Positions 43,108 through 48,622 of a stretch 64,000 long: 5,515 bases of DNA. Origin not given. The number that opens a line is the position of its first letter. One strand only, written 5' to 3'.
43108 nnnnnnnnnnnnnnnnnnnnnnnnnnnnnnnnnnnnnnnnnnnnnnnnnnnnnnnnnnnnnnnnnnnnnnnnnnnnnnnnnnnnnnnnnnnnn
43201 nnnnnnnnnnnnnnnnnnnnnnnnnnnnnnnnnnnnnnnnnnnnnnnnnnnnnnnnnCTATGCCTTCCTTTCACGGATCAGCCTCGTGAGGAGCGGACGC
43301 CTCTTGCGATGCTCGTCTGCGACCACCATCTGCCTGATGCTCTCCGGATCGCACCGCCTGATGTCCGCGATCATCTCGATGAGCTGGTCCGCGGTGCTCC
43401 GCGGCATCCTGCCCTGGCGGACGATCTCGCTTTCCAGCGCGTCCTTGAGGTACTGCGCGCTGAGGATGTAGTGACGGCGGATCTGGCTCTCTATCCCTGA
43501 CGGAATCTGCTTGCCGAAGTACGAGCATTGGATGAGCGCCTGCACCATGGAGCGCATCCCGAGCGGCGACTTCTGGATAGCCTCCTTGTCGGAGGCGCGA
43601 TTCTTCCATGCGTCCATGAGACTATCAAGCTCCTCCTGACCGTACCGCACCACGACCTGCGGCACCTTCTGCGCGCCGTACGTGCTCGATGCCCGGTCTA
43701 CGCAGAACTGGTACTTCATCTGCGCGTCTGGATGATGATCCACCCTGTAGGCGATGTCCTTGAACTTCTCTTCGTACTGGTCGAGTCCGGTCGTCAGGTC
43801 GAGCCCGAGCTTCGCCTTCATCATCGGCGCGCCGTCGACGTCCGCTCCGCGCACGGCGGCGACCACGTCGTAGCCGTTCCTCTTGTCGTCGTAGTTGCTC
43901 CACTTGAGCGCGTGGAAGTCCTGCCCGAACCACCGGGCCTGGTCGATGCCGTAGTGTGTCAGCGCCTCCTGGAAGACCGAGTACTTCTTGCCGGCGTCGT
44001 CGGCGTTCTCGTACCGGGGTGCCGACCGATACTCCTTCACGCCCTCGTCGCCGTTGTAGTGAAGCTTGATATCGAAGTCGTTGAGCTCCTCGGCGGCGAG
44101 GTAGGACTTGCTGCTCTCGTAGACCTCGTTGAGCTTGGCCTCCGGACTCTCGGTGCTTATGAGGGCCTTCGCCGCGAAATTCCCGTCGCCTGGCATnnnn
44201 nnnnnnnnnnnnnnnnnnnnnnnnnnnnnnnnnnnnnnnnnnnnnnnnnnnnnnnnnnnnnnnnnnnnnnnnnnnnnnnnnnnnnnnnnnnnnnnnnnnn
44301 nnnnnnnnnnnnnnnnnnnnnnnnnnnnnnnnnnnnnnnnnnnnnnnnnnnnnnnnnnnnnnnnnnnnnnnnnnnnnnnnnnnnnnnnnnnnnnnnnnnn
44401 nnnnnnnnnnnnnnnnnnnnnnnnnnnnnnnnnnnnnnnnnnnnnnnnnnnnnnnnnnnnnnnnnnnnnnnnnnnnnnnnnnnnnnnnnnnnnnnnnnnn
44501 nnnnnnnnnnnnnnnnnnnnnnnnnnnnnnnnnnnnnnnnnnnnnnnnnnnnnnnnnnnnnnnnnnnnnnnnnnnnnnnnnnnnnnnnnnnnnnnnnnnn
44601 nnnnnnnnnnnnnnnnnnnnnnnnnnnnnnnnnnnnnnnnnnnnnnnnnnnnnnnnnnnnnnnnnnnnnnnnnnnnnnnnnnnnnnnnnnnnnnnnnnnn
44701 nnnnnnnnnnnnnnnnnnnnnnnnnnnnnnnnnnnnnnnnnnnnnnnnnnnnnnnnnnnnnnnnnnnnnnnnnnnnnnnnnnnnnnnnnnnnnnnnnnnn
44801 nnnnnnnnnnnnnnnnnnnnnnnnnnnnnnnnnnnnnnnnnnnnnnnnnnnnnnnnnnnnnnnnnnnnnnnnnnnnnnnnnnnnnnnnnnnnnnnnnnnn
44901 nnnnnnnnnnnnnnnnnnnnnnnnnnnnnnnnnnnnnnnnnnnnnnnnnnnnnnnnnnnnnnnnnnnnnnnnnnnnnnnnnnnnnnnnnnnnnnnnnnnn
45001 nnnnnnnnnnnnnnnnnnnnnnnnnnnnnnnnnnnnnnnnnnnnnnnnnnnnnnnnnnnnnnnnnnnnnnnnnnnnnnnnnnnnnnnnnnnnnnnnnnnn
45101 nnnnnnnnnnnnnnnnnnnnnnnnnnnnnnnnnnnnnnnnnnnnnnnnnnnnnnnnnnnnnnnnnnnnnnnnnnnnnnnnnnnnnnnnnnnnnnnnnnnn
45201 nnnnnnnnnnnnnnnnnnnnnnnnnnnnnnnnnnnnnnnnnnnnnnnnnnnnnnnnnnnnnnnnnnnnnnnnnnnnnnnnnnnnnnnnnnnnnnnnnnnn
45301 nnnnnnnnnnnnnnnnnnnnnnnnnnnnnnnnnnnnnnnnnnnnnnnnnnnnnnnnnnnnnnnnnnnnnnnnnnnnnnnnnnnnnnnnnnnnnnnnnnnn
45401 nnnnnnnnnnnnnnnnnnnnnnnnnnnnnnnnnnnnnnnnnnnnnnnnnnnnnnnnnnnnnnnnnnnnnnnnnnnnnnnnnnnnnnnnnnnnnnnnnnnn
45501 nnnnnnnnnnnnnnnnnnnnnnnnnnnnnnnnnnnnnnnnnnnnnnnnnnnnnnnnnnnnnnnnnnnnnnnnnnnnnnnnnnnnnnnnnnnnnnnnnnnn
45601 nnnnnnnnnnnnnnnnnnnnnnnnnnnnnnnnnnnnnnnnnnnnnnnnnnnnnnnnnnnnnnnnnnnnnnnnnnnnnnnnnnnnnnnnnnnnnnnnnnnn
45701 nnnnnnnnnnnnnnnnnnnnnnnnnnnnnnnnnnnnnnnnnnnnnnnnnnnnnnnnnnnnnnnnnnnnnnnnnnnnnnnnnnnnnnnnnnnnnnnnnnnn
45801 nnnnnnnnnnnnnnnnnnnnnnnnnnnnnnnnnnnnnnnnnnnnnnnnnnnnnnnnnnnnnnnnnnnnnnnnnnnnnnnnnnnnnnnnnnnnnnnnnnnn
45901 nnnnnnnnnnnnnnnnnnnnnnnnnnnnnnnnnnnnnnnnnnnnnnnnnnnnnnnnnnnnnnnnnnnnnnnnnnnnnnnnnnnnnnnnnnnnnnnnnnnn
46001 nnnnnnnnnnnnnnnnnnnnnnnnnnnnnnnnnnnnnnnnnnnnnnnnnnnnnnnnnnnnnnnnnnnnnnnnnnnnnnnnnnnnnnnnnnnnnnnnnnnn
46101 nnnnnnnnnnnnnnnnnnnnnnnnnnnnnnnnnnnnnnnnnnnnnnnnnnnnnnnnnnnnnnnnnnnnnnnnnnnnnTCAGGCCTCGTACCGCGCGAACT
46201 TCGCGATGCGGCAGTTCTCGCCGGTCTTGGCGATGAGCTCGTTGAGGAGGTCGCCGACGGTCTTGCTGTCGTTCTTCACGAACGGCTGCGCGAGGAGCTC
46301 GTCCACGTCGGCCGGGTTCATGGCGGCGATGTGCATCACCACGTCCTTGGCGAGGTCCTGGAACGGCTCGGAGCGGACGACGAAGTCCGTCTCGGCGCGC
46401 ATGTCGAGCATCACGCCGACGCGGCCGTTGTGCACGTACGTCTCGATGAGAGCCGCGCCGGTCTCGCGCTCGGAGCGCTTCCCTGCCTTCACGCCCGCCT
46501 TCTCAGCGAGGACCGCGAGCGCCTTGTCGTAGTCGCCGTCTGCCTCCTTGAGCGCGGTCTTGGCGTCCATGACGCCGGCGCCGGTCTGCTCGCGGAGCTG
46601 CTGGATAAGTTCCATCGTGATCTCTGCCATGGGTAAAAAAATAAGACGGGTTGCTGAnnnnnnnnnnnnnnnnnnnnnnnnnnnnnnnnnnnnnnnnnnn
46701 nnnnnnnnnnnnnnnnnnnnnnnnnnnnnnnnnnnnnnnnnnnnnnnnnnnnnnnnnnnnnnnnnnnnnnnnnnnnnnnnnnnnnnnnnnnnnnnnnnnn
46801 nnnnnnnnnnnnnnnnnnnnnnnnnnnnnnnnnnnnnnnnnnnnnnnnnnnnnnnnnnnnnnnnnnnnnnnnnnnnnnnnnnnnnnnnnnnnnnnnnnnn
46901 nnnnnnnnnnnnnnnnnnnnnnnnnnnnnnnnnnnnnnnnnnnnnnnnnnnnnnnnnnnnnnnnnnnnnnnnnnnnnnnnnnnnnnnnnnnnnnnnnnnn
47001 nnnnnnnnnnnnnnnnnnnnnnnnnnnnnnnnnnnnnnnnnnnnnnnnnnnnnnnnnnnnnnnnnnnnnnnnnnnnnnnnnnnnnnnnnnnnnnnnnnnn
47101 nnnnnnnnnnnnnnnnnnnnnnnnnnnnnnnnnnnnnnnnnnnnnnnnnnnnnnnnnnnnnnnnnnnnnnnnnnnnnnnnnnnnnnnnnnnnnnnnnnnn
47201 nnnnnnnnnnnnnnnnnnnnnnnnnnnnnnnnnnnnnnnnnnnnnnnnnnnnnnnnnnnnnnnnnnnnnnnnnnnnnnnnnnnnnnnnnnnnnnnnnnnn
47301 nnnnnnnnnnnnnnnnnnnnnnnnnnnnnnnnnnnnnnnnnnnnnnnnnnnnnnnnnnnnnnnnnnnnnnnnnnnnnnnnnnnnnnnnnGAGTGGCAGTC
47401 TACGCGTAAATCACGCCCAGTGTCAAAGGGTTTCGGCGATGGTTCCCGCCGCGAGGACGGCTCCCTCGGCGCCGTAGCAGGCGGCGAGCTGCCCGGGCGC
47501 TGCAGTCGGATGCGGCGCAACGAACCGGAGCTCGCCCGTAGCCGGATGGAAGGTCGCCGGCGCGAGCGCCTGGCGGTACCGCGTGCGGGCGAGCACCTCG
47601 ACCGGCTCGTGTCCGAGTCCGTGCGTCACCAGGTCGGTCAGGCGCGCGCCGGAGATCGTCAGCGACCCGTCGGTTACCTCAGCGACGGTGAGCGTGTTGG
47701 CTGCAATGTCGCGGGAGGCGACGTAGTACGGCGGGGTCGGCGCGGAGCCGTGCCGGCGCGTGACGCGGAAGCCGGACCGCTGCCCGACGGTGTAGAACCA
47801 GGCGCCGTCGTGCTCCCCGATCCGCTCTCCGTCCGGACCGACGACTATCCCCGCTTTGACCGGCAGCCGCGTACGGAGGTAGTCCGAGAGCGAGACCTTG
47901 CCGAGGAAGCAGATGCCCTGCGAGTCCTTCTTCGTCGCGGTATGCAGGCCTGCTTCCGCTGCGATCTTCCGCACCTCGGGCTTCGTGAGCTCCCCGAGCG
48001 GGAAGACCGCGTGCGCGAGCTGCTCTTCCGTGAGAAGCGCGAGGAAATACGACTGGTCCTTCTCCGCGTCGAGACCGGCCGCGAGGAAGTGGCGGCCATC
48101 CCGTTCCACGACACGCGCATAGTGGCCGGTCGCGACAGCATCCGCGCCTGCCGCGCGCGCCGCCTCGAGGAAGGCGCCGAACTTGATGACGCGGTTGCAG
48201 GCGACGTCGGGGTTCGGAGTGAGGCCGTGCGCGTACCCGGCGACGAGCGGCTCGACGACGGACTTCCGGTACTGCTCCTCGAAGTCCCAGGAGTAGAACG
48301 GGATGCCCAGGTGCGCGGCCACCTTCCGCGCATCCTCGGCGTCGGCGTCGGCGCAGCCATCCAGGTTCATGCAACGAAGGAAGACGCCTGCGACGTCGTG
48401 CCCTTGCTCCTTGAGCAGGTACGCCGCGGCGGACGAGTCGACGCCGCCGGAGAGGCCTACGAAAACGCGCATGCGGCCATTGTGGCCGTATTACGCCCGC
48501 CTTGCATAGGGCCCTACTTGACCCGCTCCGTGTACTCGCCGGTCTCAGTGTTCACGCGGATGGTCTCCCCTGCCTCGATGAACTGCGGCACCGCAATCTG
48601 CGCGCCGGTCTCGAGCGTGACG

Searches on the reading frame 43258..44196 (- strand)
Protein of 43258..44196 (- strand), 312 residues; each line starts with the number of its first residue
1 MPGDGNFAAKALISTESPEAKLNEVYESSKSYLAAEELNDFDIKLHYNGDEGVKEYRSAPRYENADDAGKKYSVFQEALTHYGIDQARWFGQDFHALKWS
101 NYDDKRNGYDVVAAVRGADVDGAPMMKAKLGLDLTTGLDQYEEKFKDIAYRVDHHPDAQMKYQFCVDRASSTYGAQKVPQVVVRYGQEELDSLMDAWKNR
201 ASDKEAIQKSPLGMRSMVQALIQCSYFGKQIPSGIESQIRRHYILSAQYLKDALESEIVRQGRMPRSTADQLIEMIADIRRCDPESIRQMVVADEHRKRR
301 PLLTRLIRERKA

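Call 16: search_protein_families(library=pfam, proteins=[window:43258-44196:-], max_evalue=0.001)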
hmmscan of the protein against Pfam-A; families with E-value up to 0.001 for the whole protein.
window:43258-44196:- (312 aa): 0 families

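Call 74: search_protein_families(library=pfam, proteins=[window:43258-44196:-], max_evalue=10)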
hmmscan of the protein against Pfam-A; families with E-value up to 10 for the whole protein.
window:43258-44196:- (312 aa): 1 family
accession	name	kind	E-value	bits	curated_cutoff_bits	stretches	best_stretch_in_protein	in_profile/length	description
PF12140.13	SLED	-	0.16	12.9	25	1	212-258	35-82/112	SLED domain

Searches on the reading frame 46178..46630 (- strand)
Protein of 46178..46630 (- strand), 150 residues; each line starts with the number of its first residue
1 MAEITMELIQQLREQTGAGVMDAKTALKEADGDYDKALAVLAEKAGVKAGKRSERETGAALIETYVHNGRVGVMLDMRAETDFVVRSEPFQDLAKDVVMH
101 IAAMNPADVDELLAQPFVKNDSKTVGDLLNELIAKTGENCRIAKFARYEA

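Call 17: search_protein_families(library=pfam, proteins=[window:46178-46630:-], max_evalue=0.001)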
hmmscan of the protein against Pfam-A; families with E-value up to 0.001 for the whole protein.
window:46178-46630:- (150 aa): 2 families
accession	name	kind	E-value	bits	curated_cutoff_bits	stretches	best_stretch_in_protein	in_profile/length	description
PF00889.24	EF_TS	-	4.4e-18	66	27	1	72-150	1-77/204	Elongation factor TS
PF22566.2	UBA_8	-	0.00054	20.1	26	0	7-46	5-44/46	UBA-like domain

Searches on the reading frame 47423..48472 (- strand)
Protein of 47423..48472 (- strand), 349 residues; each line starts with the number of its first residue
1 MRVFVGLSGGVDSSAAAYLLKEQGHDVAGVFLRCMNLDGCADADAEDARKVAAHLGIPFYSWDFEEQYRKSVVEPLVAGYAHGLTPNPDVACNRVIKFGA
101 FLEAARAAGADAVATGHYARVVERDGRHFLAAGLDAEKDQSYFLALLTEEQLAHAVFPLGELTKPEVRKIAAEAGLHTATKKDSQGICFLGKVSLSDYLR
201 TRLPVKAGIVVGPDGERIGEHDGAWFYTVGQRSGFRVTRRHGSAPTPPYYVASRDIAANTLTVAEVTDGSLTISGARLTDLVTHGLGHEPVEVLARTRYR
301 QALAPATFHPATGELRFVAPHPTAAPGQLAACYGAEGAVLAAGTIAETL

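Call 17: search_protein_families(library=pfam, proteins=[window:47423-48472:-], max_evalue=0.001)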
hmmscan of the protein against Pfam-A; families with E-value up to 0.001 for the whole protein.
window:47423-48472:- (349 aa): 6 families
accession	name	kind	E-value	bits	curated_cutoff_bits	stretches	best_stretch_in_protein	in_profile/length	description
PF03054.22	tRNA_Me_trans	-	6.2e-75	251.7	20.6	1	1-192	1-202/202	tRNA methyl transferase HUP domain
PF20259.3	tRNA_Me_trans_M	-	1.7e-16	59.9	27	1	197-264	2-65/66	tRNA methyl transferase PRC-barrel domain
PF02540.23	NAD_synthase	-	5.3e-07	29.5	21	1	3-69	21-86/242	NAD synthase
PF24167.1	DUF7411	-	6.1e-05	23.1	28.7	1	1-77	1-71/194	Family of unknown function (DUF7411)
PF00733.27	Asn_synthase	-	7.7e-05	22.9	21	1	5-65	22-80/354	Asparagine synthase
PF20258.4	tRNA_Me_trans_C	-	0.00069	20.3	20.6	0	288-345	18-77/77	Aminomethyltransferase beta-barrel domain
